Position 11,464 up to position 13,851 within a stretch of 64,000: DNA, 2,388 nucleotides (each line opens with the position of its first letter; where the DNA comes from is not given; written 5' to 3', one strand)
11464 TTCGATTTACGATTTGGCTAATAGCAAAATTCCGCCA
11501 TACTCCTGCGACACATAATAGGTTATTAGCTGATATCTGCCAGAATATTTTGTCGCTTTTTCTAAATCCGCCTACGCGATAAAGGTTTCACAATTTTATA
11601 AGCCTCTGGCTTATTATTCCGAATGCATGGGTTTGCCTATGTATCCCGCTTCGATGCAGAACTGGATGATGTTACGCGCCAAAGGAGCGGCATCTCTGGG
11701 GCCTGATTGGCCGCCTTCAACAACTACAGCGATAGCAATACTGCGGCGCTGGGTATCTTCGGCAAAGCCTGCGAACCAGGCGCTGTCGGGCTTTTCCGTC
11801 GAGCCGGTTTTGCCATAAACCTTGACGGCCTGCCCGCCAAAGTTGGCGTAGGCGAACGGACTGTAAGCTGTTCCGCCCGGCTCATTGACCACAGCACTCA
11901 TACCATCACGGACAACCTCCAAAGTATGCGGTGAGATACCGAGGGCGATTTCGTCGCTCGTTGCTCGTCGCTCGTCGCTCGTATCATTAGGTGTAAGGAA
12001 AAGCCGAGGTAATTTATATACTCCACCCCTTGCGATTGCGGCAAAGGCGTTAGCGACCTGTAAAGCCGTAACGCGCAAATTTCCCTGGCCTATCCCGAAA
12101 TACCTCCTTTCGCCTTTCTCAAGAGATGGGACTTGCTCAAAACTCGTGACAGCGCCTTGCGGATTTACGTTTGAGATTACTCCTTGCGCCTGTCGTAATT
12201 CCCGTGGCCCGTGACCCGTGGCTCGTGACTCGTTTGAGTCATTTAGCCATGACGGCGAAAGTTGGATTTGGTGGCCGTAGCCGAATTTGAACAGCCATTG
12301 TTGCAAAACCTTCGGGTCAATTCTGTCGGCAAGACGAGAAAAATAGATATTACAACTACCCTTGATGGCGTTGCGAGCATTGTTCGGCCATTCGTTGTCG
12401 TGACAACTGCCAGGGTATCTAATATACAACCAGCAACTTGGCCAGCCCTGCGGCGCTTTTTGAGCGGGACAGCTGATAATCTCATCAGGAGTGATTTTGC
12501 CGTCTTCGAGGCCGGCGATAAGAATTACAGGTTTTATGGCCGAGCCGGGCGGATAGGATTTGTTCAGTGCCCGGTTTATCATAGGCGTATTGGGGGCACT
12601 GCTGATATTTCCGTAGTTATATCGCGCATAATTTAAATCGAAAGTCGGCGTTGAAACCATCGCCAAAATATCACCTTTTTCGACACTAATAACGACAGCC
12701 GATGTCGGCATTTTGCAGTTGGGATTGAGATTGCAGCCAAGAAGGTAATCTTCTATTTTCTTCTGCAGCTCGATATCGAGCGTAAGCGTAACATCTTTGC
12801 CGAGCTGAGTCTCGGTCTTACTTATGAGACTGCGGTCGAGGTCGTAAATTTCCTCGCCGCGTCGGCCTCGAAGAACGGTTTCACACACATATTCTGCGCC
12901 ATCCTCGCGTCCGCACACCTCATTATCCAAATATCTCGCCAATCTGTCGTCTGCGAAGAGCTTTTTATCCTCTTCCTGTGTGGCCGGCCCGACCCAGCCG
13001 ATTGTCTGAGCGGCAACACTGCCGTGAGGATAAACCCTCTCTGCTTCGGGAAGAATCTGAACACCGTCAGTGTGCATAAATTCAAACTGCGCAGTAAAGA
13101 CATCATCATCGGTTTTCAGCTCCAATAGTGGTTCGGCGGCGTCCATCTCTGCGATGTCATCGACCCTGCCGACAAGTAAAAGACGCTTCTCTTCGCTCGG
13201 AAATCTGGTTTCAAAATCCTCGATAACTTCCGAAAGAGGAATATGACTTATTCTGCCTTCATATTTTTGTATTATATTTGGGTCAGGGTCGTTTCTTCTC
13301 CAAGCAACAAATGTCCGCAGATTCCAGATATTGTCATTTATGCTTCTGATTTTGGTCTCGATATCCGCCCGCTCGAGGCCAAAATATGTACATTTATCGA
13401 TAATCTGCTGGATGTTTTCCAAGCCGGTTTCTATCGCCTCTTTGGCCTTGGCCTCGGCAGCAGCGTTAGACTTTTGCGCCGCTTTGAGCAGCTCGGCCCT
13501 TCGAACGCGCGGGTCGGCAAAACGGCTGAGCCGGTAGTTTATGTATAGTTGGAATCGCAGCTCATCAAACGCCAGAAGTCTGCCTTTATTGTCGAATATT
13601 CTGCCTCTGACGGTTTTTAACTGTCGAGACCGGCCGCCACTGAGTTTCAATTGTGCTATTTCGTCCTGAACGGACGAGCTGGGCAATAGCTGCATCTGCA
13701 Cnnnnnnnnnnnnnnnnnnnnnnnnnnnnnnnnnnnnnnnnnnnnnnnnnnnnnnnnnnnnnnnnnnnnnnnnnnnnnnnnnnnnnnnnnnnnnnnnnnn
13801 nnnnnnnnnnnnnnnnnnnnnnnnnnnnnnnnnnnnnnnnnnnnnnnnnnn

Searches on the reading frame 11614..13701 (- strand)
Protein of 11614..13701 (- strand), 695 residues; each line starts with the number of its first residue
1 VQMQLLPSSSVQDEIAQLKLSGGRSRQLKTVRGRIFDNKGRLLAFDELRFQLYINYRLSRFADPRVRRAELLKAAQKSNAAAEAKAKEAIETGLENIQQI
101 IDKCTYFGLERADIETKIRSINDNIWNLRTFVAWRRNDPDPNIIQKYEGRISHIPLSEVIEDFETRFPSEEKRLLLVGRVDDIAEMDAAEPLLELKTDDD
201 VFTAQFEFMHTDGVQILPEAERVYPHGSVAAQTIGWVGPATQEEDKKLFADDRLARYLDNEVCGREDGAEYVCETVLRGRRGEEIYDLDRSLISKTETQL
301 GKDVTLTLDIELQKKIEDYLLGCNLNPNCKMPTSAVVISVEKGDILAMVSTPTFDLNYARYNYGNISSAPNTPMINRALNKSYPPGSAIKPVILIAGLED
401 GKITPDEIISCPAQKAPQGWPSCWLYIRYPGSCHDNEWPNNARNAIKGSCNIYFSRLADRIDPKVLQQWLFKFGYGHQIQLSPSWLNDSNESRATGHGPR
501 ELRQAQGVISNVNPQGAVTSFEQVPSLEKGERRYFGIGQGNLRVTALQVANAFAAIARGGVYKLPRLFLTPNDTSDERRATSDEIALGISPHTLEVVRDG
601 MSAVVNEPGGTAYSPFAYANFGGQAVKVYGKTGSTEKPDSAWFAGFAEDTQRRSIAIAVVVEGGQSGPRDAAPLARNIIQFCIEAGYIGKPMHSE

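Call 64: search_protein_families(library=pfam, proteins=[window:11614-13701:-], max_evalue=0.00001)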
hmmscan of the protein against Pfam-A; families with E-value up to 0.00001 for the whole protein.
window:11614-13701:- (695 aa): 2 families
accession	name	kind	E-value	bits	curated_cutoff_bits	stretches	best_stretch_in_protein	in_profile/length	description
PF00905.27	Transpeptidase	-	1.7e-47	162.5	22.1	1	334-680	2-299/299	Penicillin binding protein transpeptidase domain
PF03717.20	PBP_dimer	-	5.2e-16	60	24.4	1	31-290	5-171/180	Penicillin-binding Protein dimerisation domain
